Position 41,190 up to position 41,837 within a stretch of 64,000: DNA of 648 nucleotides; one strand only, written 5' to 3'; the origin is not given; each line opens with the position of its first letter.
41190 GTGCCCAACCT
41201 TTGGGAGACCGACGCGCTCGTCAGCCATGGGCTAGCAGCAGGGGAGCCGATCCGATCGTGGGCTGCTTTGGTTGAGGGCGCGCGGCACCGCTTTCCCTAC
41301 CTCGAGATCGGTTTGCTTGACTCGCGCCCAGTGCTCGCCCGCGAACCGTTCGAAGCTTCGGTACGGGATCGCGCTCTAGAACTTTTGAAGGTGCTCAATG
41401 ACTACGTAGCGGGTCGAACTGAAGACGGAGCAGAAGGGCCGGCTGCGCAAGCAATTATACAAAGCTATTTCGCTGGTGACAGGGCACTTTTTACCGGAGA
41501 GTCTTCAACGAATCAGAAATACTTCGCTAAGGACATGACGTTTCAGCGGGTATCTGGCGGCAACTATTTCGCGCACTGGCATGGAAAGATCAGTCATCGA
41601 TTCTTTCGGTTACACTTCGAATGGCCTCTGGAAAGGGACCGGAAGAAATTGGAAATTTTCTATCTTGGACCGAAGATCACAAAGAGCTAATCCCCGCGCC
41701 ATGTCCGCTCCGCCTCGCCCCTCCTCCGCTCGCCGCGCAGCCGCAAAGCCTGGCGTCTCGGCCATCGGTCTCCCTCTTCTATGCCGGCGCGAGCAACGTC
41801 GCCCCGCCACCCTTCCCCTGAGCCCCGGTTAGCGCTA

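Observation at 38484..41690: Three-gene DUF262 / ABC-type ATPase (DUF3696-like) / orphan-protein operon in a low-GC islet: candidate anti-phage defence system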

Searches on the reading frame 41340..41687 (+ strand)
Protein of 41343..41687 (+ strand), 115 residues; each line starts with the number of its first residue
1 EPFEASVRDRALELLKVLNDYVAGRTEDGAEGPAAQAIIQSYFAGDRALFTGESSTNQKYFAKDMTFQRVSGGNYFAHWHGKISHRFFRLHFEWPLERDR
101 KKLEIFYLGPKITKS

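Call 40: predict_structure(alignment_id=A2)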
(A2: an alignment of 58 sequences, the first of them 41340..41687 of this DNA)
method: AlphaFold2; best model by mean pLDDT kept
length: 116 residues; sequences in the alignment: 58
mean_pLDDT: 92.1   pTM: 0.83
mean pLDDT of the five models: 92.1, 92.0, 90.7, 90.6, 90.2
residues with pLDDT >= 90: 97; 70-90: 12; 50-70: 5; < 50: 2
segments of 3 or more residues with pLDDT < 50: none
pLDDT, mean of each block of 10 residues (from residue 1): 72 97 96 97 94 96 96 95 86 94 95 86
secondary structure, 60 per line:
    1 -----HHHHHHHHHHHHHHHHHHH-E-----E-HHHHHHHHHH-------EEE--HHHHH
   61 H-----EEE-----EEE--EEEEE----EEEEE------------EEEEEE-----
elements in order: H6-24 H34-43 E51-53 H56-61 E67-69 E75-77 E80-84 E89-93 E106-111

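Call 42: fold_search(model_id=the predicted structure, library=pdb)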
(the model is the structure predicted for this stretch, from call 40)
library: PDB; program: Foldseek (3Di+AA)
matches with E <= 10: 30; with E <= 0.001: 0
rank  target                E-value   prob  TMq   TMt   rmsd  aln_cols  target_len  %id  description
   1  3cfi_H                1.7e+00  0.02  0.20  0.17  13.9       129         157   11  Nanobody-aided structure determination of the EPSI:EPSJ pseudopilin heterdimer from Vibrio Vulnificus (released 2009-01-13)
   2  7o5y_C                2.4e+00  0.03  0.22  0.21  13.7       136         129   12  PilA minor pilin of Streptococcus sanguinis type IV pili (released 2022-04-20)
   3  5gl6_A                2.6e+00  0.03  0.18  0.14  13.9        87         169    9  Msmeg rimP (released 2017-07-12)
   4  3cfi_B                3.1e+00  0.02  0.21  0.17  13.8       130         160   10  Nanobody-aided structure determination of the EPSI:EPSJ pseudopilin heterdimer from Vibrio Vulnificus (released 2009-01-13)
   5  7o5y_A                3.6e+00  0.03  0.23  0.22  13.8       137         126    9  PilA minor pilin of Streptococcus sanguinis type IV pili (released 2022-04-20)
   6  2jvn_MODEL_1_A        4.1e+00  0.01  0.15  0.14  14.6       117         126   10  Domain C of human PARP-1 (released 2008-05-13)
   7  7o5y_B                4.6e+00  0.04  0.29  0.27  12.4       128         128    8  PilA minor pilin of Streptococcus sanguinis type IV pili (released 2022-04-20)
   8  3meu_A                5.6e+00  0.03  0.21  0.15   4.5        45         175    9  Crystal structure of SGF29 in complex with H3R2me2sK4me3 (released 2010-04-28)
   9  2e5p_MODEL_1_A        6.0e+00  0.02  0.18  0.26   5.7        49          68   14  Solution structure of the TUDOR domain of PHD finger protein 1 (PHF1 protein) (released 2007-06-26)
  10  8soe_B                6.0e+00  0.01  0.15  0.05  14.1        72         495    7  Phosphoinositide phosphate 3 kinase gamma bound with ADP and two Gbetagamma subunits in State 2 (released 2024-04-03)
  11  1y96_D                6.4e+00  0.02  0.17  0.22  14.3        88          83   15  crystal structure of the Gemin6/Gemin7 heterodimer from the human SMN complex (released 2005-06-21)
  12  7o5y_D                6.4e+00  0.01  0.23  0.21  14.2       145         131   10  PilA minor pilin of Streptococcus sanguinis type IV pili (released 2022-04-20)
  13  8f5z_B                6.4e+00  0.01  0.15  0.04  12.9       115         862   10  Composite map of CryoEM structure of Arabidopsis thaliana phytochrome A (released 2023-06-28)
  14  4k90_B                6.8e+00  0.03  0.19  0.12   5.9        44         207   11  Extracellular metalloproteinase from Aspergillus (released 2013-10-23)
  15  6vt4                  6.8e+00  0.01  0.14  0.07  11.2        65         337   14  Naegleria gruberi RNA ligase R149A mutant apo (released 2020-04-08)
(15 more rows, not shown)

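Call 53: search_protein_families(library=pfam, alignment_id=A3, max_evalue=10)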
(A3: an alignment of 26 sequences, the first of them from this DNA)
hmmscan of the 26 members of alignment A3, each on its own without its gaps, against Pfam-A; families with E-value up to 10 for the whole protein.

A. member 1, seq(93 aa): 0 families

B. families by the number of members that match (of 26 scanned): 4 families
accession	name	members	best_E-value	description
PF12879.12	SICA_C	1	0.044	SICA C-terminal inner membrane domain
PF17048.11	Ceramidse_alk_C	1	0.11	Neutral/alkaline non-lysosomal ceramidase, C-terminal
PF16365.12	EutK_C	1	0.25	Ethanolamine utilization protein EutK C-terminus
PF16940.10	Tic110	1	0.27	Chloroplast envelope transporter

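Call 64: search_protein_representatives(alignment_id=A3)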
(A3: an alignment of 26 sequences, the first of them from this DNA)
Query: 26 sequences, 93 profile positions. Proteins with E-value up to 0.001 (for the whole library): 439; up to 1e-10: 346; up to 1e-30: 10. The best 150 are listed.
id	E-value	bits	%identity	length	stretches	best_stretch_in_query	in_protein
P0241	3.1e-41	155.7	-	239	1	2-93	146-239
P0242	3.4e-39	149.2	-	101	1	2-93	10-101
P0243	1.7e-38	147.0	-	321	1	2-92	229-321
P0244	1.9e-38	146.8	-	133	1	2-93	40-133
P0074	5.7e-37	142.0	-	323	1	2-93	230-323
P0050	9.4e-37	141.4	-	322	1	2-93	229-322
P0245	1.7e-35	137.3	-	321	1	2-93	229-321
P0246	6.4e-34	132.3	-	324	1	2-92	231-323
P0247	1.1e-31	125.1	-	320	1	7-93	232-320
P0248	4.5e-31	123.2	-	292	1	5-92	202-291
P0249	2.3e-30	120.9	-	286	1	2-92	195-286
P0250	6.4e-30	119.5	-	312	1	4-93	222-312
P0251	7.2e-30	119.3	-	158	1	2-74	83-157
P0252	2.0e-29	117.9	-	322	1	5-92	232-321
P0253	3.4e-29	117.1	-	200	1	4-91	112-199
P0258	2.8e-27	111.0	-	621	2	2-92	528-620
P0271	1.7e-25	105.3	-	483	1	4-92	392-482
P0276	1.4e-24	102.3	-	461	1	6-92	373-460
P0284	5.5e-24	100.4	-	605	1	6-92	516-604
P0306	9.8e-23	96.4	-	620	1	5-92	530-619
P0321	7.8e-22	93.5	-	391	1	5-92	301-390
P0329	4.4e-21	91.1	-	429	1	6-93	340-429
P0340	1.7e-20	89.3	-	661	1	6-92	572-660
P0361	3.4e-19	85.1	-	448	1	9-92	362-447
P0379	1.6e-18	83.0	-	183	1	5-92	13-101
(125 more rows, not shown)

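Call 67: search_protein_families(library=padloc, proteins=[window:41343-41687:+], max_evalue=1)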
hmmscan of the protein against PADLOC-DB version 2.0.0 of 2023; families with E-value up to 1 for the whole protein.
window:41343-41687:+ (115 aa): 5 families
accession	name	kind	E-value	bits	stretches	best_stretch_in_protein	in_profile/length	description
PDLC03896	NsnC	-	4.4e-45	152.6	1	1-114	203-318/319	-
PDLC03879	NsnC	-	3.4e-08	31.5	1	8-113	216-304/305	-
PDLC03887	NsnC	-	2.8e-07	28.2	1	3-112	206-307/308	-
PDLC03914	NsnC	-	3.8e-05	21.2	1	6-102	208-302/314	-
PDLC02260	AbiEi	-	0.03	12.2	1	40-77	15-52/131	AbiEi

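Call 75: search_protein_families(library=pfam, proteins=[P0258, P0284, P0306, P0340, P0271, P0276, P0361, P0329, P0321, P0379], max_evalue=0.01)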
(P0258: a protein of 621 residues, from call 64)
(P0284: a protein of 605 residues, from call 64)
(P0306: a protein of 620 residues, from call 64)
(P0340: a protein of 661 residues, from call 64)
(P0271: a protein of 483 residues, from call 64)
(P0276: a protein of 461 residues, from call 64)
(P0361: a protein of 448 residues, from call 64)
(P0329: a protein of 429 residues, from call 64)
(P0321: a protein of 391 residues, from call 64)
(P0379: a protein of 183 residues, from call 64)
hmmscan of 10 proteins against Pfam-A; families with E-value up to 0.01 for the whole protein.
P0258 (621 aa): 0 families

P0284 (605 aa): 2 families
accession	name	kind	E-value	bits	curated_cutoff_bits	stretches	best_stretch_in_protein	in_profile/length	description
PF18595.6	Nuf2_DHR10-like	-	0.00087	19.8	28.4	1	392-442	39-89/117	Nuf2, DHR10-like domain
PF07544.18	Med9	-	0.005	17.3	26.9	1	391-442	24-75/80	RNA polymerase II transcription mediator complex subunit 9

P0306 (620 aa): 0 families

P0340 (661 aa): 1 family
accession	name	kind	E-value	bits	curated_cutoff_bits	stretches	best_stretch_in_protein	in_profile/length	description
PF14645.11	Chibby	-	0.0099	16.4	24.8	0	408-438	64-94/114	Chibby family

P0271 (483 aa): 0 families

P0276 (461 aa): 0 families

P0361 (448 aa): 4 families
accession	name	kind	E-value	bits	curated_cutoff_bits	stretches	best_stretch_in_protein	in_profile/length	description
PF24271.1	HVO_2833_C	-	0.00031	21.5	34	1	112-192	32-107/120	HVO_2833, C-terminal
PF04859.17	DUF641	-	0.0009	20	27.6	0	241-278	78-115/127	Plant protein of unknown function (DUF641)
PF17561.7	TssO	-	0.007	17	29.2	0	166-235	47-116/148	Type VI secretion system, TssO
PF06785.16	UPF0242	-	0.0096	16.4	33.5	0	238-277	141-180/194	Uncharacterised protein family (UPF0242) N-terminus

P0329 (429 aa): 3 families
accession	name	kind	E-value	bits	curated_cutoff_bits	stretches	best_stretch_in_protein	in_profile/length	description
PF25764.1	KIF21A_4th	-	0.0018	18.4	33.1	1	133-194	91-155/183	KIF21A-like domain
PF25610.1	HR1_TOCA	-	0.0042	17.8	27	0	127-167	48-88/90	TOCA family HR1 domain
PF05615.18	THOC7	-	0.0062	17.3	28.7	0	132-194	38-100/136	Tho complex subunit 7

P0321 (391 aa): 0 families

P0379 (183 aa): 1 family
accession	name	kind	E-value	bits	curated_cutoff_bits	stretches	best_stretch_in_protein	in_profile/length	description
PF11867.13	T1RH-like_C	-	0.00043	20.2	26.8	1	100-139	285-324/329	Type I restriction enzyme HindI endonuclease subunit-like, C-terminal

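Call 79: fold_search(model_id=the predicted structure, library=viral)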
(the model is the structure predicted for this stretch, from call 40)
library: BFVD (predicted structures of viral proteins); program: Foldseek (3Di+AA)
matches with E <= 10: 57; with E <= 0.001: 0
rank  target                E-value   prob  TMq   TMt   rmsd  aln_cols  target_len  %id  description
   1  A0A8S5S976            1.9e+00  0.06  0.29  0.09  11.1       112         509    6  Replicative helicase [Phage sp. ctGns7]
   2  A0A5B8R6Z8            2.1e+00  0.08  0.29  0.27  12.9       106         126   10  Uncharacterized protein [Klebsiella phage KpCHEMY26]
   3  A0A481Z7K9            2.3e+00  0.03  0.25  0.21  14.2       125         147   15  Uncharacterized protein [Pithovirus LCPAC304]
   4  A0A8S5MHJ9            2.3e+00  0.03  0.22  0.18  12.3       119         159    8  Uncharacterized protein [Podoviridae sp. ct1h53]
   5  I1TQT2                2.4e+00  0.03  0.19  0.10   9.1        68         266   10  (no name in the UniProt tables at hand)
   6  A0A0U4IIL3            2.8e+00  0.13  0.29  0.44   3.6        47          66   13  Uncharacterized protein [Arthrobacter phage SorJuana]
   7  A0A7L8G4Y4            2.9e+00  0.04  0.22  0.26  13.7       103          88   11  (no name in the UniProt tables at hand)
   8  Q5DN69                2.9e+00  0.02  0.17  0.18   6.7        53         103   21  Gp36 [Alphaproteobacteria phage PhiJL001]
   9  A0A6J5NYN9            3.1e+00  0.03  0.12  0.08   7.2        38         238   18  Oxoglutarate/iron-dependent dioxygenase [uncultured Caudovirales phage]
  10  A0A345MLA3            3.3e+00  0.02  0.15  0.15   6.6        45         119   16  (no name in the UniProt tables at hand)
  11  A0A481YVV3            3.6e+00  0.01  0.16  0.16   9.5        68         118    9  Uncharacterized protein [Marseillevirus LCMAC201]
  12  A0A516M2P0            3.8e+00  0.02  0.19  0.22  10.0        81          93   11  (no name in the UniProt tables at hand)
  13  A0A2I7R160            3.8e+00  0.02  0.19  0.13   9.1        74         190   15  (no name in the UniProt tables at hand)
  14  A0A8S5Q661            4.1e+00  0.02  0.20  0.20  10.3        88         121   16  La domain [Siphoviridae sp. ctShp28]
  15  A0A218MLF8            4.1e+00  0.01  0.17  0.05  14.1       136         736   10  Uncharacterized protein [uncultured virus]
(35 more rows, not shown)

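Call 80: search_solved_structures(query=A3, max_evalue=10, show_alignments=3)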
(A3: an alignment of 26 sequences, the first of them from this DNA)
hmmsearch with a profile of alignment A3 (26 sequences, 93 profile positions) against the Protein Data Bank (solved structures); distinct sequences matched with E-value up to 10: 0.
